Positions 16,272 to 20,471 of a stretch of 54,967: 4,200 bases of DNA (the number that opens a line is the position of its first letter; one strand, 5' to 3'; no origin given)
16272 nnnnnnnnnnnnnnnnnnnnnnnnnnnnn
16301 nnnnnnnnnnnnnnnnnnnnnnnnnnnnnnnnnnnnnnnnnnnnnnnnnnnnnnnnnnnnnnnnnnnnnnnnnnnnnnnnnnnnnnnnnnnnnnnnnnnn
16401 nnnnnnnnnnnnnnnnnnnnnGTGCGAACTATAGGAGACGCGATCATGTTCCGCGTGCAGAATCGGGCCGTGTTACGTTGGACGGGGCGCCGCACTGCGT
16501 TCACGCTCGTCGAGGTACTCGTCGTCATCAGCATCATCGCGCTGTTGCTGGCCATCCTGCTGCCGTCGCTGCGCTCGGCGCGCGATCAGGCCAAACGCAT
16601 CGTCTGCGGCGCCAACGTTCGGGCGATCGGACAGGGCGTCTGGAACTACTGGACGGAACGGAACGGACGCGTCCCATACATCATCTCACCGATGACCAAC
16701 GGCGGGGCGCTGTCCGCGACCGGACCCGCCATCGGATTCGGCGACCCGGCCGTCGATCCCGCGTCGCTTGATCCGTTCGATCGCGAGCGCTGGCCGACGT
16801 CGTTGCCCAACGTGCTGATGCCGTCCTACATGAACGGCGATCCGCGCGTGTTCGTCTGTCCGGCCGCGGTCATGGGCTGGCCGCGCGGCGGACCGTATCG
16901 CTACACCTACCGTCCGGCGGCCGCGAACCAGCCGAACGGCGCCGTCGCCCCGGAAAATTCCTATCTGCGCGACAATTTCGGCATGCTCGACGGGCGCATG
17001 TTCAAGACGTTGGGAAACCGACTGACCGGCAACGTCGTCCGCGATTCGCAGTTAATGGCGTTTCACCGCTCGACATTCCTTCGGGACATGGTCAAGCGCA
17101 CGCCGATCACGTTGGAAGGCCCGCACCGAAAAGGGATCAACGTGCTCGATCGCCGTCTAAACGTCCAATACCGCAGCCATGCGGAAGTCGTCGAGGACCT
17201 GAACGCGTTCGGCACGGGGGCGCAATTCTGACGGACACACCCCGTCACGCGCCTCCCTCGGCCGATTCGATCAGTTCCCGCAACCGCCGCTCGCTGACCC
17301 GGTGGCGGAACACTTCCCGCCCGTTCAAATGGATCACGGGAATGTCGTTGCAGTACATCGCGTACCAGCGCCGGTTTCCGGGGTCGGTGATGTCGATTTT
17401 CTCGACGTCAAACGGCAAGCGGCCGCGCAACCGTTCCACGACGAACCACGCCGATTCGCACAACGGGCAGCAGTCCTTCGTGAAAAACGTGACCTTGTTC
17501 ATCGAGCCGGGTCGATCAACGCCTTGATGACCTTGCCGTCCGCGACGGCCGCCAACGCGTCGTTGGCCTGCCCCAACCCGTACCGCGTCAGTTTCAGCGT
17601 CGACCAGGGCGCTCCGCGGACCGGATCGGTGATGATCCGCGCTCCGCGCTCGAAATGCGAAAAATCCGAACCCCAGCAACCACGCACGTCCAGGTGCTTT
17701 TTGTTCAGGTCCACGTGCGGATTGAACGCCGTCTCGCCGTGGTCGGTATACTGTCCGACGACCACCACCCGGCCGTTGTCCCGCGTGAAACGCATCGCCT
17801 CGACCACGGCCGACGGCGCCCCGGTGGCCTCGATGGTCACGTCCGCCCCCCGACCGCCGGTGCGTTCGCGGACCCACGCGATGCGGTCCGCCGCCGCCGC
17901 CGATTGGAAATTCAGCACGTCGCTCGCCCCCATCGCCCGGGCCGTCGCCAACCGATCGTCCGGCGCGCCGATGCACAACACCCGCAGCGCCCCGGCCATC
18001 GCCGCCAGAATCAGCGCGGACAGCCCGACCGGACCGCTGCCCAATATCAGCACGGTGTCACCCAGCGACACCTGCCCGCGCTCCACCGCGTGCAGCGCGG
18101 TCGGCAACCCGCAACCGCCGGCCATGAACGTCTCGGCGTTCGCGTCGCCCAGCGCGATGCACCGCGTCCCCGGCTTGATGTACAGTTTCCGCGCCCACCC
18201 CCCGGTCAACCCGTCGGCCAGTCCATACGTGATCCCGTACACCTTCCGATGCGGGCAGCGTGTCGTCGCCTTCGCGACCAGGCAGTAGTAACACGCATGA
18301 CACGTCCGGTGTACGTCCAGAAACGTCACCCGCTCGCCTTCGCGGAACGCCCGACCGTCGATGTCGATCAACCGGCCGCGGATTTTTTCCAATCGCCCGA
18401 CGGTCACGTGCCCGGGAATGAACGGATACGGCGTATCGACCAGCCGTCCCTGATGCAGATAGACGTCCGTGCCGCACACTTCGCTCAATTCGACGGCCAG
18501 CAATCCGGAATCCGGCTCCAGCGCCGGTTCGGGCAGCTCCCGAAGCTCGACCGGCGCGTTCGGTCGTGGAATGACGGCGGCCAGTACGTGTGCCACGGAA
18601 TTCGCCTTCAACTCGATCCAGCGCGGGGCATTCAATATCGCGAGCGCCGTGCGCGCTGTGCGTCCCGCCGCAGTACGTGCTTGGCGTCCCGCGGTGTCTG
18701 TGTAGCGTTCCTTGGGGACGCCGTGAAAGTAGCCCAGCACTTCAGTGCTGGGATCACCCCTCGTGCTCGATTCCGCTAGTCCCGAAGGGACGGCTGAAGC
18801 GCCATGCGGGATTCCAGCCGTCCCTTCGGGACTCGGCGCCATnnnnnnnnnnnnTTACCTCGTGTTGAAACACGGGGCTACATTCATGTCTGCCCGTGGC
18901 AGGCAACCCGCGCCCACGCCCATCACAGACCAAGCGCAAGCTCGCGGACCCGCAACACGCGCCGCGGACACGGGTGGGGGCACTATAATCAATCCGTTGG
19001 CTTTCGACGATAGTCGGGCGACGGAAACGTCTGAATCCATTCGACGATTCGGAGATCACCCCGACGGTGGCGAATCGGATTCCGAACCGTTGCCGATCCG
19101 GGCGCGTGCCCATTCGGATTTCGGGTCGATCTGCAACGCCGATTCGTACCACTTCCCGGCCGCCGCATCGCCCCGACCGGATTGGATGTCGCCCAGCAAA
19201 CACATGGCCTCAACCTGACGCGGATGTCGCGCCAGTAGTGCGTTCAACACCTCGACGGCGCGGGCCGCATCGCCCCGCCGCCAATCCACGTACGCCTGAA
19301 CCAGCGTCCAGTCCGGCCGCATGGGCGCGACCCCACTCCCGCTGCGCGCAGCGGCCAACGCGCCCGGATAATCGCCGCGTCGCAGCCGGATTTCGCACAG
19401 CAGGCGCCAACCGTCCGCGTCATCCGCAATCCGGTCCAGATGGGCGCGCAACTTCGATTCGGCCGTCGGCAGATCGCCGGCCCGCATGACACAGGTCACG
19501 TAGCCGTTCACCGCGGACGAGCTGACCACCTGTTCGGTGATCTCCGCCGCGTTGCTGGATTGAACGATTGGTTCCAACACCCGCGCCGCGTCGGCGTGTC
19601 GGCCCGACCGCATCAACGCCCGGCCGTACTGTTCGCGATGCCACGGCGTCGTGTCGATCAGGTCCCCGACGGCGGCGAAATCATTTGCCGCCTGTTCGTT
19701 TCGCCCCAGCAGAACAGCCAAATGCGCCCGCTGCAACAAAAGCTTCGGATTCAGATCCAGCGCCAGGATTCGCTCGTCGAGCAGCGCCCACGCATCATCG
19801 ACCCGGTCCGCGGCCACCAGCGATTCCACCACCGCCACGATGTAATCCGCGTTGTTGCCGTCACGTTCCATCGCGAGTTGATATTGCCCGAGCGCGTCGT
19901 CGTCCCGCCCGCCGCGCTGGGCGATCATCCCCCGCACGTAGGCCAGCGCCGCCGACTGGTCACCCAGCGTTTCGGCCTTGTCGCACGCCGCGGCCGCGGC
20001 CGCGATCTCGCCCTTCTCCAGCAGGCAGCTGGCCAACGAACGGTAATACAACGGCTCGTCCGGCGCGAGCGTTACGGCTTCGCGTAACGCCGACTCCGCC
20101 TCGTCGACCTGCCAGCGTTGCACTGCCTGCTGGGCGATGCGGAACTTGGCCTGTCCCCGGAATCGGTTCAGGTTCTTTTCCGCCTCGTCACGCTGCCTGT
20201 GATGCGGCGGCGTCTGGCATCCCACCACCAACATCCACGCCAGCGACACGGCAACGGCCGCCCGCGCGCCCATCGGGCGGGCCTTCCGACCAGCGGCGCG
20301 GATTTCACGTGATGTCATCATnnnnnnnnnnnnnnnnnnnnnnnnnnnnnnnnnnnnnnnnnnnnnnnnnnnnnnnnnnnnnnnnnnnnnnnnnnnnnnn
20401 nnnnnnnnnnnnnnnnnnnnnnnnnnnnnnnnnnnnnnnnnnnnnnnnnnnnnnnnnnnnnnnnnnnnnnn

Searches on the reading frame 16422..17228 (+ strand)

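Call 41: search_protein_families(library=pfam, proteins=[window:16422-17228:+], max_evalue=0.001)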
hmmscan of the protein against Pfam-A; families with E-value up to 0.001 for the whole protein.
window:16422-17228:+ (269 aa): 1 family
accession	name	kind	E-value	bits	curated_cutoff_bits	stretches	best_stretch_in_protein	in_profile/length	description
PF07963.17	N_methyl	-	1.4e-05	24.9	21.2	1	24-47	4-27/27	Prokaryotic N-terminal methylation motif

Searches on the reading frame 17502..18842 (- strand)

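Call 41: search_protein_families(library=pfam, proteins=[window:17502-18842:-], max_evalue=0.001)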
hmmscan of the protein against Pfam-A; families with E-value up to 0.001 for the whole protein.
window:17502-18842:- (447 aa): 3 families
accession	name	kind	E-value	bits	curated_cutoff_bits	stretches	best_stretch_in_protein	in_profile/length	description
PF00107.32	ADH_zinc_N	-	1.6e-22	80.3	31.8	1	271-401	1-124/129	Zinc-binding dehydrogenase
PF08240.17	ADH_N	-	7e-11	42.8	23.5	1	111-223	3-95/104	Alcohol dehydrogenase GroES-like domain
PF16912.11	Glu_dehyd_C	-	1.4e-10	41.4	34.9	1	262-404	32-173/211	Glucose dehydrogenase C-terminus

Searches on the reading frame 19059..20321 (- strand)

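Call 41: search_protein_families(library=pfam, proteins=[window:19059-20321:-], max_evalue=0.001)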
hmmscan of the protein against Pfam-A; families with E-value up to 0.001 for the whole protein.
window:19059-20321:- (421 aa): 12 families
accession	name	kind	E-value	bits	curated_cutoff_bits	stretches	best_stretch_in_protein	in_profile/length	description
PF13432.12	TPR_16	-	1.4e-17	64.2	32.7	2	341-402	2-64/65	Tetratricopeptide repeat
PF13428.12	TPR_14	-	1.4e-14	53.5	23.5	1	341-378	6-43/44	Tetratricopeptide repeat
PF14559.12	TPR_19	-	2.9e-14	53.6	25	0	71-126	6-61/68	Tetratricopeptide repeat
PF07719.23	TPR_2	-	3.3e-12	46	27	0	58-88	3-33/34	Tetratricopeptide repeat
PF23914.1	TPR_CcmH_CycH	-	2.6e-10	40.8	42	1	291-394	39-147/158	Cytochrome c-type biogenesis protein H TPR domain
PF13431.12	TPR_17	-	2.9e-07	30.7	24.4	0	79-109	2-32/34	Tetratricopeptide repeat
PF13414.12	TPR_11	-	1.1e-06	28.6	26.8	0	388-411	13-36/42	TPR repeat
PF13181.12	TPR_8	-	1e-05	25.7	25.7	0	72-88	17-33/34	Tetratricopeptide repeat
PF25064.1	ARM_TT21_5th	-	6.5e-05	23.6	27.8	0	58-151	3-99/117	TT21 fifth ARM repeats domain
PF09976.15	TPR_21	-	8.2e-05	22.9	25.5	1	53-159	73-181/193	Tetratricopeptide repeat-like domain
PF20308.4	TPR-S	-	0.00016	22.7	27.6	0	348-380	30-61/102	Tetratricopeptide Repeats-Sensor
PF00515.34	TPR_1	-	0.00031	20.9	27.8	0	93-116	4-27/34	Tetratricopeptide repeat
